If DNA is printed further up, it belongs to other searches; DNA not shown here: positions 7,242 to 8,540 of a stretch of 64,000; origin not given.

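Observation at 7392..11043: Four-chain Mo-hydroxylase with a naturally split molybdopterin subunit (F-S-L-M), candidate purine hydroxylase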

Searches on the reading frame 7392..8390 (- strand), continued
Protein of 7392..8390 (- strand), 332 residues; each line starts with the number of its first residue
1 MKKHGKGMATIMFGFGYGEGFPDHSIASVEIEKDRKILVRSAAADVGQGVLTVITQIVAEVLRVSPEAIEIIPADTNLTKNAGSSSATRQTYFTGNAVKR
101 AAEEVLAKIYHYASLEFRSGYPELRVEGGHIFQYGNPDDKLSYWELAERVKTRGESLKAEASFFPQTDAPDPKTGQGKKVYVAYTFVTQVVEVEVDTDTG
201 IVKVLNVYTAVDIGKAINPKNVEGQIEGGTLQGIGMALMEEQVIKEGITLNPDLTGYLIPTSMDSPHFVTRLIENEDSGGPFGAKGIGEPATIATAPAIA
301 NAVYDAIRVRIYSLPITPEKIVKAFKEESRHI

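Call 45: find_homologous_proteins(query=P0122, max_evalue=1e-50)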
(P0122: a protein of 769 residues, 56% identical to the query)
Query P0122 (769 aa): 7879 proteins with E <= 1e-50 among 8000 candidates; the best 120 are listed.
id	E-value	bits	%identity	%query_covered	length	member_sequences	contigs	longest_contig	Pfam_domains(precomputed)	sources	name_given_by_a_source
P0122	0.0e+0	1736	100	100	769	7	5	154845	PF02738.24,PF20256.4,PF01315.28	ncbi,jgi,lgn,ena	-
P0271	0.0e+0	1578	88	100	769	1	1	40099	PF02738.24,PF20256.4,PF01315.28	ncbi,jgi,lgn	-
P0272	0.0e+0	1550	88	100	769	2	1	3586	PF02738.24,PF20256.4,PF01315.28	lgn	-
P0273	0.0e+0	1492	84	99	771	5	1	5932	PF02738.24,PF20256.4,PF01315.28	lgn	-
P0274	0.0e+0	1176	69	99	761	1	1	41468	PF02738.24,PF20256.4,PF01315.28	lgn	-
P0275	0.0e+0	1157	66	99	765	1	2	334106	PF02738.24,PF20256.4,PF01315.28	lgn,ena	-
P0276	0.0e+0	1154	66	99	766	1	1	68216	PF02738.24,PF20256.4,PF01315.28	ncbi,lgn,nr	ncbi:MAG: xanthine dehydrogenase family protein molybdopterin-binding subunit [Firmicutes bacterium]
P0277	0.0e+0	1151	66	99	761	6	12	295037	PF02738.24,PF20256.4,PF01315.28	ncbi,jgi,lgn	ncbi:MAG: xanthine dehydrogenase family protein molybdopterin-binding subunit [Bacillota bacterium]|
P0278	0.0e+0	1143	65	99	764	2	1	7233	PF02738.24,PF20256.4,PF01315.28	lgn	-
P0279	0.0e+0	1119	64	100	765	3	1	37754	PF02738.24,PF20256.4,PF01315.28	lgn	-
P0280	0.0e+0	1116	63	100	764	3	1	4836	PF02738.24,PF20256.4,PF01315.28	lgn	-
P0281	0.0e+0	1111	65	99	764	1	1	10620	PF02738.24,PF20256.4,PF01315.28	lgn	-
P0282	0.0e+0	1107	63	99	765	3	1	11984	PF02738.24,PF20256.4,PF01315.28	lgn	-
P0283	0.0e+0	1100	64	99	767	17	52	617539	PF02738.24,PF20256.4,PF01315.28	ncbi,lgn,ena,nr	ncbi:MAG TPA: xanthine dehydrogenase family protein molybdopterin-binding subunit [Bacillota bacteri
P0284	0.0e+0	1099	63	100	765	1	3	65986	PF02738.24,PF20256.4,PF01315.28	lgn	-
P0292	0.0e+0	1025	61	98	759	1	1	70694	PF02738.24,PF20256.4,PF01315.28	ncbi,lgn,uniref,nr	ncbi:xanthine dehydrogenase family protein molybdopterin-binding subunit [Selenihalanaerobacter shri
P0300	2.5e-249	848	51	99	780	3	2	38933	PF02738.24,PF20256.4,PF01315.28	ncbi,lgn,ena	-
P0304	1.5e-237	809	50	99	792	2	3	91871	PF02738.24,PF20256.4,PF01315.28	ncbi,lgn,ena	-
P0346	1.3e-175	604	41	99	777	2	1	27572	PF02738.24,PF20256.4,PF01315.28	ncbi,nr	ncbi:MAG: xanthine dehydrogenase family protein molybdopterin-binding subunit [Andreesenia angusta]|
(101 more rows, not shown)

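Call 46: find_encoding_contigs(protein=P0122, flank=10000, max_places=2)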
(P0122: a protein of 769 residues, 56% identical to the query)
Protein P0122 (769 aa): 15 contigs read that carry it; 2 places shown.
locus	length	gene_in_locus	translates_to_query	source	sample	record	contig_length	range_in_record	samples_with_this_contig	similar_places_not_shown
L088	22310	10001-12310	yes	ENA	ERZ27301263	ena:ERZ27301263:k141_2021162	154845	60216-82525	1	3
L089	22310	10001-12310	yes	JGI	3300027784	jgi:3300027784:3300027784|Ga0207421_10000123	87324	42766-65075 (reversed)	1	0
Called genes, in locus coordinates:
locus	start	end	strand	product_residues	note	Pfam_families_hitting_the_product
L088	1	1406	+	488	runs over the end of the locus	PF00291:PALP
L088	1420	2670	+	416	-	PF00291:PALP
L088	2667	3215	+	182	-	PF01381:HTH_3, PF07883:Cupin_2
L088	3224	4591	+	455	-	PF01979:Amidohydro_1, PF07969:Amidohydro_3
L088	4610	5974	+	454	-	PF01979:Amidohydro_1, PF07969:Amidohydro_3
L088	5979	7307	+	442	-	PF22039:HUTI_composite_bact, PF01979:Amidohydro_1, PF07969:Amidohydro_3 (faint)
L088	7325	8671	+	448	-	PF00860:Xan_ur_permease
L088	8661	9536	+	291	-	PF00941:FAD_binding_5, PF03450:CO_deh_flav_C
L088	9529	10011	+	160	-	PF00111:Fer2, PF01799:Fer2_2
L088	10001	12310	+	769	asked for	PF01315:Ald_Xan_dh_C, PF02738:MoCoBD_1, PF20256:MoCoBD_2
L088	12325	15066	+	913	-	PF00111:Fer2 (weak), PF13085:Fer2_3 (weak), PF01799:Fer2_2, PF01315:Ald_Xan_dh_C, PF02738:MoCoBD_1, PF20256:MoCoBD_2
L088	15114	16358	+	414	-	PF14691:Fer4_20, PF01946:Thi4 (faint), PF07992:Pyr_redox_2, PF00890:FAD_binding_2 (weak), PF01266:DAO (weak), PF13450:NAD_binding_8, PF13738:Pyr_redox_3 (weak), PF00070:Pyr_redox (weak), +4 more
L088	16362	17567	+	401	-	PF01180:DHO_dh, PF01207:Dus (weak), PF00037:Fer4 (faint), PF12797:Fer4_2 (faint), PF13237:Fer4_10 (faint), PF12837:Fer4_6 (weak), PF14697:Fer4_21, PF12838:Fer4_7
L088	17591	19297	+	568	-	PF01979:Amidohydro_1, PF07969:Amidohydro_3 (weak), PF13382:Adenine_deam_C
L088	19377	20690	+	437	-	PF00860:Xan_ur_permease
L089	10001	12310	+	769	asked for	PF01315:Ald_Xan_dh_C, PF02738:MoCoBD_1, PF20256:MoCoBD_2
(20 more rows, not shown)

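Call 47: find_encoding_contigs(protein=P0292, flank=10000, max_places=1)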
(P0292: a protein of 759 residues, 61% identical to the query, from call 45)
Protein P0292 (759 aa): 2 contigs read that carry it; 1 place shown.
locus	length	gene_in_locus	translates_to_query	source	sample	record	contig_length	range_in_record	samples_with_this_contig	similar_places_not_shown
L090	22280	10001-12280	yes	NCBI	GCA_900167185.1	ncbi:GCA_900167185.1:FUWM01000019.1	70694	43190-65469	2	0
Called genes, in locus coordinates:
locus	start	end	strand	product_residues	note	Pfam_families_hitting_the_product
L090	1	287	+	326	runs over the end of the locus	PF02729:OTCace_N, PF00185:OTCace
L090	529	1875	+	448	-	PF00860:Xan_ur_permease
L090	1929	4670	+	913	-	PF00111:Fer2, PF01799:Fer2_2, PF01315:Ald_Xan_dh_C, PF02738:MoCoBD_1, PF20256:MoCoBD_2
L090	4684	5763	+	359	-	PF01180:DHO_dh, PF13484:Fer4_16 (faint), PF13187:Fer4_9, PF14697:Fer4_21, PF12838:Fer4_7, PF13237:Fer4_10 (weak), PF25160:LdpA_Fe-S-bd (weak), PF00037:Fer4, +4 more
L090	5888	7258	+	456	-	PF01979:Amidohydro_1, PF07969:Amidohydro_3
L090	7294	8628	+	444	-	PF07969:Amidohydro_3 (faint), PF01979:Amidohydro_1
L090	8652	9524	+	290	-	PF00941:FAD_binding_5, PF03450:CO_deh_flav_C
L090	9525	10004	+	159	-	PF00111:Fer2, PF01799:Fer2_2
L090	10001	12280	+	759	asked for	PF01315:Ald_Xan_dh_C, PF02738:MoCoBD_1, PF20256:MoCoBD_2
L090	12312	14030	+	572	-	PF07969:Amidohydro_3 (weak), PF01979:Amidohydro_1, PF13382:Adenine_deam_C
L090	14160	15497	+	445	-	PF00860:Xan_ur_permease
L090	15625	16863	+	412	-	PF00464:SHMT, PF00155:Aminotran_1_2, PF01212:Beta_elim_lyase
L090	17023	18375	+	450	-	PF01554:MatE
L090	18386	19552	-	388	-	PF05958:tRNA_U5-meth_tr, PF01555:N6_N4_Mtase (weak), PF02475:TRM5-TYW2_MTfase (weak), PF03602:Cons_hypoth95, PF05175:MTS, PF06325:PrmA (weak), PF13847:Methyltransf_31, PF13649:Methyltransf_25, +2 more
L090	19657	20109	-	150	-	PF22381:Staph_reg_Sar_Rot, PF01047:MarR, PF12802:MarR_2, PF13463:HTH_27, PF13412:HTH_24 (weak)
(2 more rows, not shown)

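Call 55: find_encoding_contigs(protein=P0304, flank=10000, max_places=2)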
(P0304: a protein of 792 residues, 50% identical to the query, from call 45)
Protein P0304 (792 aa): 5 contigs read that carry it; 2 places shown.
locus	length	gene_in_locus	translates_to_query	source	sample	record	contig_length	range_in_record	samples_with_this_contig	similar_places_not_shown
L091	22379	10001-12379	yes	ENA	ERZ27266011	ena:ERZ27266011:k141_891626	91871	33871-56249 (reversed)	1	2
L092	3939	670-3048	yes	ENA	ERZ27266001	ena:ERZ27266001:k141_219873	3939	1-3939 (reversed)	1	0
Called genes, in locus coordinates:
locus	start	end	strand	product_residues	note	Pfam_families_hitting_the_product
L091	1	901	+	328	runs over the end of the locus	PF02729:OTCace_N, PF00185:OTCace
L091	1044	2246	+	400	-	PF01546:Peptidase_M20, PF07687:M20_dimer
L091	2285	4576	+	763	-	PF01315:Ald_Xan_dh_C, PF02738:MoCoBD_1, PF20256:MoCoBD_2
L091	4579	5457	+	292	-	PF00941:FAD_binding_5, PF03450:CO_deh_flav_C (weak)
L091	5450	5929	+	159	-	PF00111:Fer2, PF01799:Fer2_2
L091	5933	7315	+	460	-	PF01979:Amidohydro_1, PF07969:Amidohydro_3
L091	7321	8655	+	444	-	PF22039:HUTI_composite_bact, PF01979:Amidohydro_1, PF07969:Amidohydro_3 (faint)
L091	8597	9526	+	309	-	PF00941:FAD_binding_5, PF03450:CO_deh_flav_C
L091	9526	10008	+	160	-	PF00111:Fer2, PF01799:Fer2_2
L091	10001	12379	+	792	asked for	PF01315:Ald_Xan_dh_C, PF02738:MoCoBD_1, PF20256:MoCoBD_2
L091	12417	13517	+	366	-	PF01180:DHO_dh, PF01070:FMN_dh (weak), PF00037:Fer4 (faint), PF14697:Fer4_21 (weak), PF12838:Fer4_7 (weak), PF13187:Fer4_9 (weak)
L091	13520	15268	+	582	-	PF01979:Amidohydro_1, PF07969:Amidohydro_3 (weak), PF13382:Adenine_deam_C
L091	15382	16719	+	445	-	PF00860:Xan_ur_permease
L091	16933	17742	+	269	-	PF03780:Asp23 (weak)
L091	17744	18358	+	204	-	PF01128:IspD (weak), PF12804:NTP_transf_3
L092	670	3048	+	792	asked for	PF01315:Ald_Xan_dh_C, PF02738:MoCoBD_1, PF20256:MoCoBD_2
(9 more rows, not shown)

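Call 56: find_encoding_contigs(protein=P0300, flank=10000, max_places=2)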
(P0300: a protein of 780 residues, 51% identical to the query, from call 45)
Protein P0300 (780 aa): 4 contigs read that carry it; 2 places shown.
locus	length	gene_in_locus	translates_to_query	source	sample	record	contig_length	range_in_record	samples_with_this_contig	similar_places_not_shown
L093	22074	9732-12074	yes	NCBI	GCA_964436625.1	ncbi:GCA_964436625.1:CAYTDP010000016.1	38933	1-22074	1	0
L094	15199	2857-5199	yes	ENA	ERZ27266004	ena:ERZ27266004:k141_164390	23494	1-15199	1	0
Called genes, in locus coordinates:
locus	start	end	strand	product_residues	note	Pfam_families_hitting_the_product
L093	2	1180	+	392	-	?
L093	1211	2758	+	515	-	PF01979:Amidohydro_1, PF07969:Amidohydro_3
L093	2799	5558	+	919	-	PF00111:Fer2, PF13085:Fer2_3 (weak), PF01799:Fer2_2, PF01315:Ald_Xan_dh_C, PF02738:MoCoBD_1, PF20256:MoCoBD_2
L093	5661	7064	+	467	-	PF01979:Amidohydro_1, PF07969:Amidohydro_3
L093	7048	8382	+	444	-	PF22039:HUTI_composite_bact, PF01979:Amidohydro_1, PF07969:Amidohydro_3 (weak)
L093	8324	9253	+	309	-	PF00941:FAD_binding_5, PF03450:CO_deh_flav_C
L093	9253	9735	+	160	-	PF00111:Fer2, PF13085:Fer2_3 (weak), PF01799:Fer2_2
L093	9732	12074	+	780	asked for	PF01315:Ald_Xan_dh_C, PF02738:MoCoBD_1, PF20256:MoCoBD_2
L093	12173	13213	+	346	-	PF01180:DHO_dh, PF00037:Fer4 (faint), PF12797:Fer4_2 (faint), PF12837:Fer4_6 (faint), PF12838:Fer4_7, PF13237:Fer4_10 (weak), PF14697:Fer4_21, PF13187:Fer4_9 (weak)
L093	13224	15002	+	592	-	PF01979:Amidohydro_1, PF07969:Amidohydro_3 (weak), PF13382:Adenine_deam_C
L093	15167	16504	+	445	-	PF00860:Xan_ur_permease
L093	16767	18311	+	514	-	PF01039:Carboxyl_trans, PF03255:ACCA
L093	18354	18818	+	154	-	PF04277:OAD_gamma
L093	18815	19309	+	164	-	PF25984:BSH_YknX (faint), PF25919:BSH_CusB (faint), PF00364:Biotin_lipoyl, PF25917:BSH_RND, PF25973:BSH_CzcB (faint), PF25997:BSH_YhbJ (faint)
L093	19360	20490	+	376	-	PF03977:OAD_beta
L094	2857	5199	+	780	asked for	PF01315:Ald_Xan_dh_C, PF02738:MoCoBD_1, PF20256:MoCoBD_2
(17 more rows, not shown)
